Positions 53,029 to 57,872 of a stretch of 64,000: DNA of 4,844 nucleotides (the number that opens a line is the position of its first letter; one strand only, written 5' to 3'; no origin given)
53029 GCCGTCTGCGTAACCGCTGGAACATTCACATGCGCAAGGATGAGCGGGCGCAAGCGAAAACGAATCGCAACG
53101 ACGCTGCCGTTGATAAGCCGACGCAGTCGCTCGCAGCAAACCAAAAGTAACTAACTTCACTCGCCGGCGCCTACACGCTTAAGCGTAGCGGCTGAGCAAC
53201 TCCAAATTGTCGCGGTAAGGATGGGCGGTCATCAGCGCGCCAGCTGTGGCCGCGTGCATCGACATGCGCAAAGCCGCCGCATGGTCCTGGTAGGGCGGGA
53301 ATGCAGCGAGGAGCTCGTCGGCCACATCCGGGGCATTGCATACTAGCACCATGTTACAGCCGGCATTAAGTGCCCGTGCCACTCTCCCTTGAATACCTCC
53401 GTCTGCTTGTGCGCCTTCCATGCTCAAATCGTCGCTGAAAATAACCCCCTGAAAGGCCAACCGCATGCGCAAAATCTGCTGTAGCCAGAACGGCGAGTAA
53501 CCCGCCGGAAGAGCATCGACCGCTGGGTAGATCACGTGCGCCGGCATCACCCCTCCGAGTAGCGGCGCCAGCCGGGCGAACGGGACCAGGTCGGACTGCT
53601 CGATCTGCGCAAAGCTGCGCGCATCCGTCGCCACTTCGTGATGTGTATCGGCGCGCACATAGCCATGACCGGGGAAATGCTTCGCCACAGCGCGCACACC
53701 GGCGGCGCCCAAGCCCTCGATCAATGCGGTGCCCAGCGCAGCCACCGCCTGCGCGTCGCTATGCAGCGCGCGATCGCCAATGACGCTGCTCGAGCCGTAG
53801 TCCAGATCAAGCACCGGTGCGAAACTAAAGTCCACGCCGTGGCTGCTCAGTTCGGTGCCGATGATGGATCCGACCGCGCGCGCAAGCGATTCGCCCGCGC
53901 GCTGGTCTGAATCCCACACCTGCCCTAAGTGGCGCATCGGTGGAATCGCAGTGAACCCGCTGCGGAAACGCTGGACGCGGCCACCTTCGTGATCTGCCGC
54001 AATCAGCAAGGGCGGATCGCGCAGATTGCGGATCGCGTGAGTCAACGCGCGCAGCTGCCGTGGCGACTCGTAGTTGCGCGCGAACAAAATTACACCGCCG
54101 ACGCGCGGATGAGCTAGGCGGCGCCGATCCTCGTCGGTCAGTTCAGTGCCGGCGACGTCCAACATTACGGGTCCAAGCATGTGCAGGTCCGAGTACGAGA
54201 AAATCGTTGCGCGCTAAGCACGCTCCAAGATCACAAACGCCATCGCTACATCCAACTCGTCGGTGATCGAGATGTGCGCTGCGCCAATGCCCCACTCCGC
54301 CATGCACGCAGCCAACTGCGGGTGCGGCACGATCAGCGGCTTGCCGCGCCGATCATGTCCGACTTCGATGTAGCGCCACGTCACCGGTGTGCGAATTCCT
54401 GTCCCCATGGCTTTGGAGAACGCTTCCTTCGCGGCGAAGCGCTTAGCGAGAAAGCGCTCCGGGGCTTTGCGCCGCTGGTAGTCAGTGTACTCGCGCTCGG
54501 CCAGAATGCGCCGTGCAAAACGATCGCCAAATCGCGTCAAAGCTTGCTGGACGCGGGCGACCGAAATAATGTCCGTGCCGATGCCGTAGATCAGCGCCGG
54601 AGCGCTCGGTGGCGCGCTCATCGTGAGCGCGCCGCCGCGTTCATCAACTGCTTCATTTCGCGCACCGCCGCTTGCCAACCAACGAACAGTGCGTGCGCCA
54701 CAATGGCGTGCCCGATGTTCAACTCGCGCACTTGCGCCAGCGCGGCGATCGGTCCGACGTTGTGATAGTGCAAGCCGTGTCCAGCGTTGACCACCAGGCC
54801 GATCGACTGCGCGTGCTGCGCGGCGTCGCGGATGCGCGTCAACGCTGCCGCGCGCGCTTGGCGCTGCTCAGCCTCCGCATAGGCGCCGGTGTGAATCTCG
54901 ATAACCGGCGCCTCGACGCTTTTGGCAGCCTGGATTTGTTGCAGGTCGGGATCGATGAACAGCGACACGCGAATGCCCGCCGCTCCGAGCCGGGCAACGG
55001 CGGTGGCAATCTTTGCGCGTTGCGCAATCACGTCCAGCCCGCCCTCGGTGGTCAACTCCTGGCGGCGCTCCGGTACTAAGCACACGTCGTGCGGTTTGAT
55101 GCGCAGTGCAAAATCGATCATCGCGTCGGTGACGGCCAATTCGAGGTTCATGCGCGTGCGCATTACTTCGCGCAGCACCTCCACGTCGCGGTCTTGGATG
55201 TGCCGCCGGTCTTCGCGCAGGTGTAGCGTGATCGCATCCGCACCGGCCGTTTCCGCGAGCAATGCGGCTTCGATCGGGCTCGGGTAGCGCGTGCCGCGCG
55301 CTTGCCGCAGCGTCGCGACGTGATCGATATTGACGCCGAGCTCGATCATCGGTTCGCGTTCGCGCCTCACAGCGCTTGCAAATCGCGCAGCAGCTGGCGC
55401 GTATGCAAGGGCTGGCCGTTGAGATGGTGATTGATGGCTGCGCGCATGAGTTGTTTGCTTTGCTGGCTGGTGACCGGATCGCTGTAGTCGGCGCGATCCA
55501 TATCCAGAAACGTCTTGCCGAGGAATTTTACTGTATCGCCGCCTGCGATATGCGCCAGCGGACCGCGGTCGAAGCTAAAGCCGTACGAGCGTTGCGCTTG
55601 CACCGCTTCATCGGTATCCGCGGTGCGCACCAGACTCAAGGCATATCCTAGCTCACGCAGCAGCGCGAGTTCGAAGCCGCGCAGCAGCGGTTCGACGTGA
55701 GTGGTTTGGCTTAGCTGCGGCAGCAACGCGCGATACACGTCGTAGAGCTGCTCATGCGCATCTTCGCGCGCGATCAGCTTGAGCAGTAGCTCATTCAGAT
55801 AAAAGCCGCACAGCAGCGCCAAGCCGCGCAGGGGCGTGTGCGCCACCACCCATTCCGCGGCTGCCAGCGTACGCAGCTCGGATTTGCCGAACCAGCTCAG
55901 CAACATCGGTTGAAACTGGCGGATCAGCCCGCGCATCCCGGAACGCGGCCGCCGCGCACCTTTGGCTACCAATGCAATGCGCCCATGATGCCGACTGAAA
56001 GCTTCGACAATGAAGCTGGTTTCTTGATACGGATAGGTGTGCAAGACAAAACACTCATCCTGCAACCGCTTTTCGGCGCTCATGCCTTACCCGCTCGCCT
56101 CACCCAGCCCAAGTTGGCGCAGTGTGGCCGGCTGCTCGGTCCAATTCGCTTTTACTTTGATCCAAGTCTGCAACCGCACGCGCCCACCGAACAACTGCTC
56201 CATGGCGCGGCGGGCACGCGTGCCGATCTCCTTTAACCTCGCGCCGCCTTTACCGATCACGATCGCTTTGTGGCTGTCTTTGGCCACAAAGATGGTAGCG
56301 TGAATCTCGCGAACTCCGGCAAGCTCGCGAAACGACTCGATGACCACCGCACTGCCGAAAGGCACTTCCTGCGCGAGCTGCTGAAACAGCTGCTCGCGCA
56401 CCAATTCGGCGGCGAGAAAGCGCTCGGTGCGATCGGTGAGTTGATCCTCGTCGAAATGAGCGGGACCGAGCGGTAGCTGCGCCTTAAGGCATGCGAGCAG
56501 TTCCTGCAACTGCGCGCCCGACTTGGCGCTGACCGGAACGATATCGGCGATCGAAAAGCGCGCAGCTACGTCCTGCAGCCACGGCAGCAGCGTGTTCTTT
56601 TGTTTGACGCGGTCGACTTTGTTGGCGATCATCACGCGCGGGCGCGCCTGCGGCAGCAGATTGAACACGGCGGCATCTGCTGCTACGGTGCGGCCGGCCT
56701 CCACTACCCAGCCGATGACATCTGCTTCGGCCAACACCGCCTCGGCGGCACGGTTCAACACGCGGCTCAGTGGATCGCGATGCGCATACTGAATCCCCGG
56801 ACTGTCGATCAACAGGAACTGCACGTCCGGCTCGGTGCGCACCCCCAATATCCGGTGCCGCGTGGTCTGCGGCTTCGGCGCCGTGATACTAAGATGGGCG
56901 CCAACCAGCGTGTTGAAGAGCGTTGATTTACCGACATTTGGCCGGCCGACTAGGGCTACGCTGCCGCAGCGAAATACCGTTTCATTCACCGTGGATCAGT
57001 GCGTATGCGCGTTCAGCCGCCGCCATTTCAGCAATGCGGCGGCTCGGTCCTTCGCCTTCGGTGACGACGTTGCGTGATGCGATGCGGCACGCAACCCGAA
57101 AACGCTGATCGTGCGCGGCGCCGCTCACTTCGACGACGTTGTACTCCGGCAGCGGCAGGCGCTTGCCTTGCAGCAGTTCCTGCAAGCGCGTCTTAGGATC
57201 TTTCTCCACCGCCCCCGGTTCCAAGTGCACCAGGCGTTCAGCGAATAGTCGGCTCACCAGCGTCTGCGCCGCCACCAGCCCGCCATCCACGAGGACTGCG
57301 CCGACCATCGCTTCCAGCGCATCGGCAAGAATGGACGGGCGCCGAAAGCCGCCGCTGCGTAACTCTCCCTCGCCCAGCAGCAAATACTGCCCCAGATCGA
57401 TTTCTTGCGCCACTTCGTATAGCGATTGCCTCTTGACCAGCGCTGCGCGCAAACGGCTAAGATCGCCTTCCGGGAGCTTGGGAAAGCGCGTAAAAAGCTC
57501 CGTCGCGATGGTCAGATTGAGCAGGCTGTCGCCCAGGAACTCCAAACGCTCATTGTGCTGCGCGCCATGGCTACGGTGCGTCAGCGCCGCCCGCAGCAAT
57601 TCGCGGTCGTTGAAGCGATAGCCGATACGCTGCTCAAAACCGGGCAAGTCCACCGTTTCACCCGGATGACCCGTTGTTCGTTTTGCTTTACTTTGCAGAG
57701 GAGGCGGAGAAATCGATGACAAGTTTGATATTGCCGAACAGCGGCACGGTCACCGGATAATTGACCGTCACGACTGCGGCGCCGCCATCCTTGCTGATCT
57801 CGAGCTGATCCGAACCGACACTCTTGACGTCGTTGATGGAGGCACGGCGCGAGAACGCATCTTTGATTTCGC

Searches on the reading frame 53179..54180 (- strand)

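Call 7: search_protein_families(library=pfam, proteins=[window:53179-54180:-], max_evalue=0.01)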
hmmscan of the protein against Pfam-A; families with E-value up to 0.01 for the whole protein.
window:53179-54180:- (333 aa): 1 family
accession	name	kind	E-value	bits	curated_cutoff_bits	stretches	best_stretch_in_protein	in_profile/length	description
PF00933.27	Glyco_hydro_3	-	4e-74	250.3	27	1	12-284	14-285/316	Glycosyl hydrolase family 3 N terminal domain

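Call 8: search_protein_families(library=ncbifam, proteins=[window:53179-54180:-], max_evalue=0.01)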
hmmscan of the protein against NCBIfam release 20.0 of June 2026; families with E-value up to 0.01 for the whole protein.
window:53179-54180:- (333 aa): 6 families
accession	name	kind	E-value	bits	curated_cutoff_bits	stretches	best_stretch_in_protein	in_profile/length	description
NF003740.0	PRK05337.1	equivalog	3.1e-133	444.1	207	1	2-325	2-328/340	beta-N-acetylhexosaminidase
NF052329.1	XyloArabinsidase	equivalog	8.8e-17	60.4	1050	1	98-273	124-300/750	beta-xylosidase/alpha-l-arabinosidase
NF052331.1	Bet13-16Glucosase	equivalog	2.3e-09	35.9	1330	1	23-279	45-296/750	exo-beta-d-1,3/1,6-glucosidase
NF011678.0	PRK15098.1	equivalog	0.00011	20.8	666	1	101-277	136-317/765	beta-glucosidase BglX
NF041579.1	betaxyl_Flavo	equivalog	0.0013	17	1350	1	99-252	99-258/716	beta-xylosidase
NF052330.1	BetGlucosiCelf0468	equivalog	0.0023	16.2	1300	1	84-254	62-226/817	beta-d-glucosidase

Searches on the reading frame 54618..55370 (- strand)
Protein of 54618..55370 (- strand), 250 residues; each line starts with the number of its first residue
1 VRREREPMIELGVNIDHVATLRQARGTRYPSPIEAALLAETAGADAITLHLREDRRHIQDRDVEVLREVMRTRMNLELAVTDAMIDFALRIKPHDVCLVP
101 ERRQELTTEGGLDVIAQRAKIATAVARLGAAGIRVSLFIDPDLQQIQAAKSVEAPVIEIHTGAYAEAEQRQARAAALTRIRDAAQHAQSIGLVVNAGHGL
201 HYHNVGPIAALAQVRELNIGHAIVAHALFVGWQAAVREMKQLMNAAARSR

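Call 7: search_protein_families(library=pfam, proteins=[window:54618-55370:-], max_evalue=0.01)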
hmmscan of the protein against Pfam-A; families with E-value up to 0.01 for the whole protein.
window:54618-55370:- (250 aa): 2 families
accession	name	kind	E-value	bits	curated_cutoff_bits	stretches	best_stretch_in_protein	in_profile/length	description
PF03740.19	PdxJ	-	5.8e-104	346.8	24.5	1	10-243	1-234/234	Pyridoxal phosphate biosynthesis protein PdxJ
PF01261.30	AP_endonuc_2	-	0.00055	20.2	31.1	0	144-194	72-122/249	Xylose isomerase-like TIM barrel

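Call 8: search_protein_families(library=ncbifam, proteins=[window:54618-55370:-], max_evalue=0.01)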
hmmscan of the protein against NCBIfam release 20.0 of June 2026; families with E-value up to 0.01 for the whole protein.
window:54618-55370:- (250 aa): 7 families
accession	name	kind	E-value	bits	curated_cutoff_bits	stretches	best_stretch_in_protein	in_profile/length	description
NF003623.0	PRK05265.1-1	equivalog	1.3e-119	398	347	1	8-247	3-242/243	pyridoxine 5'-phosphate synthase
NF003625.0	PRK05265.1-3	equivalog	5.9e-114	379.3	190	1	8-246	2-240/242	pyridoxine 5'-phosphate synthase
NF003624.0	PRK05265.1-2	equivalog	5.1e-102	340.5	331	1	7-248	4-248/252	pyridoxine 5'-phosphate synthase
NF003627.0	PRK05265.1-5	equivalog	5.7e-97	323.7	207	1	10-244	2-239/240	pyridoxine 5'-phosphate synthase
TIGR00559.1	pdxJ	equivalog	3.1e-95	318.3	192.75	1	11-244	2-238/239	pyridoxine 5'-phosphate synthase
NF003626.0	PRK05265.1-4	equivalog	1e-62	211.5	222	1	8-244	2-243/246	pyridoxine 5'-phosphate synthase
NF002231.0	PRK01130.1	subfamily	0.0034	16.4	189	0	118-168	33-79/230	putative N-acetylmannosamine-6-phosphate 2-epimerase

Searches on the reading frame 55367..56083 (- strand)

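Call 75: search_protein_families(library=ncbifam, proteins=[window:55367-56083:-], max_evalue=1e-10)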
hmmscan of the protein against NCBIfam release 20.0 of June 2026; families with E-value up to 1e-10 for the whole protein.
window:55367-56083:- (238 aa): 1 family
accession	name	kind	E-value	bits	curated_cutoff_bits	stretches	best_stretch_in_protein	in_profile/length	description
TIGR00613.1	reco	equivalog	1.5e-30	106.4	48.7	1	8-233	2-237/239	DNA repair protein RecO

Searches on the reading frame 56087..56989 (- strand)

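Call 75: search_protein_families(library=ncbifam, proteins=[window:56087-56989:-], max_evalue=1e-10)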
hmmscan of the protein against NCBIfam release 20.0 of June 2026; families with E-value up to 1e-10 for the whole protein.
window:56087-56989:- (300 aa): 11 families
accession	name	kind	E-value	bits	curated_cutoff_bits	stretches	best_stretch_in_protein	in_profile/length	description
NF000908.1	PRK00089.1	equivalog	2.6e-100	335.5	237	1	6-294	1-290/291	GTPase Era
TIGR00436.1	era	equivalog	4.1e-70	236.2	116.25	1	10-278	2-270/270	GTPase Era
TIGR03594.1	GTPase_EngA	equivalog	2.2e-30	106.1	306.7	1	11-174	3-162/432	ribosome biogenesis GTPase Der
TIGR00231.1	small_GTP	domain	1.1e-21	77.3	42.5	1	9-165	4-159/164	GTP-binding protein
NF002828.0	PRK03003.1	equivalog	9.6e-20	70.6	631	1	10-181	42-209/477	ribosome biogenesis GTPase Der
NF003661.0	PRK05291.1-3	equivalog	2.3e-17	63.5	380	1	10-187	218-385/448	tRNA uridine-5-carboxymethylaminomethyl(34) synthesis GTPase MnmE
NF007071.0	PRK09518.1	equivalog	2.1e-15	56.3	953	1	8-165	271-424/706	bifunctional cytidylate kinase/GTPase Der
TIGR03918.1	GTP_HydF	equivalog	3.3e-13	49.3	325.55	1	10-173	9-168/392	[FeFe] hydrogenase H-cluster maturation GTPase HydF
TIGR03596.1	GTPase_YlqF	equivalog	3.7e-13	49.5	208.2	0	11-67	121-174/276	ribosome biogenesis GTPase YlqF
NF003255.0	PRK04213.1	equivalog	1.8e-11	43.7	164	0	10-69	11-65/204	GTP-binding protein EngB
NF008955.0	PRK12297.1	equivalog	2e-11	43.4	406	0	10-66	161-217/429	GTPase ObgE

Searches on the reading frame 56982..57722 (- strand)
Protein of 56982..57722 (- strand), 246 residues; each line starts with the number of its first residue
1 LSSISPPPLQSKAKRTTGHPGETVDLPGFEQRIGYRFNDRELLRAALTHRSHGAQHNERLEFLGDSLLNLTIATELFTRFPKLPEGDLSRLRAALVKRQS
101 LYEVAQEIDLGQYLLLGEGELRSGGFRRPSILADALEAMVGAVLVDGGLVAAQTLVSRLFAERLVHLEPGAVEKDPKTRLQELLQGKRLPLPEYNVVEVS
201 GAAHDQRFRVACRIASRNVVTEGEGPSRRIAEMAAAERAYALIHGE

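Call 75: search_protein_families(library=ncbifam, proteins=[window:56982-57722:-], max_evalue=1e-10)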
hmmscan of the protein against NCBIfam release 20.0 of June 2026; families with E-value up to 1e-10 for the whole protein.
window:56982-57722:- (246 aa): 1 family
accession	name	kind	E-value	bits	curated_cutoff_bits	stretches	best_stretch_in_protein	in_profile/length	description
TIGR02191.1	RNaseIII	equivalog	1.1e-69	234.3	166.25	1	29-241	1-217/219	ribonuclease III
